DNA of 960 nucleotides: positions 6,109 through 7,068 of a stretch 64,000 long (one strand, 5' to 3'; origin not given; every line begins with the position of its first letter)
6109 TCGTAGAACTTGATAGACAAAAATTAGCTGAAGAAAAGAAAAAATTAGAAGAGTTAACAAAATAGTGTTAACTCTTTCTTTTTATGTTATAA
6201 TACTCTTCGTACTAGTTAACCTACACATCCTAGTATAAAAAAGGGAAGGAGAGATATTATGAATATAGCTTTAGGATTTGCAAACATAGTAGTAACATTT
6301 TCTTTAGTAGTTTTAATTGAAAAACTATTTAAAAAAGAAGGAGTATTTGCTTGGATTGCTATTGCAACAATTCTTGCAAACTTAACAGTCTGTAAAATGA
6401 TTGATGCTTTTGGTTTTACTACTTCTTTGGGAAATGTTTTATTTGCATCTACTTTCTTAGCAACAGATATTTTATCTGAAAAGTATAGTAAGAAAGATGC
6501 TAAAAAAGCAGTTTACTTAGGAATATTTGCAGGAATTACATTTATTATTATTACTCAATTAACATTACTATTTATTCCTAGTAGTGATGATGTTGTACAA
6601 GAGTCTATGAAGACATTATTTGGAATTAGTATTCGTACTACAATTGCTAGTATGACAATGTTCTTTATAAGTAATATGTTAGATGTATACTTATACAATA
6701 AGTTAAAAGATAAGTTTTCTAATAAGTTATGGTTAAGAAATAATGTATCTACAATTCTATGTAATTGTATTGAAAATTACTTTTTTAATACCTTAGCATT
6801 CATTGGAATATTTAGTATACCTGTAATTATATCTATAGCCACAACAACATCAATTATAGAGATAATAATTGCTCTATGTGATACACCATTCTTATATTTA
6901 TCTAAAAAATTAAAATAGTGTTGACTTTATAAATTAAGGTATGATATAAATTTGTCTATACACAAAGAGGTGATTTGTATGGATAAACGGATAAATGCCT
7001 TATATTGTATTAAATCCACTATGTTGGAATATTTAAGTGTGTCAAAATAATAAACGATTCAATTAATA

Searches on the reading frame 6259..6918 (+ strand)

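Call 74: search_protein_families(library=pfam, proteins=[window:6259-6918:+], max_evalue=0.00001)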
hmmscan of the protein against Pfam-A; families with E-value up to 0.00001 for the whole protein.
window:6259-6918:+ (219 aa): 1 family
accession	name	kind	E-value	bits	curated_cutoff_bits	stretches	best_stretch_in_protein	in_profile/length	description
PF02592.20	Vut_1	-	6e-38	131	27.2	1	57-214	2-151/152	Putative vitamin uptake transporter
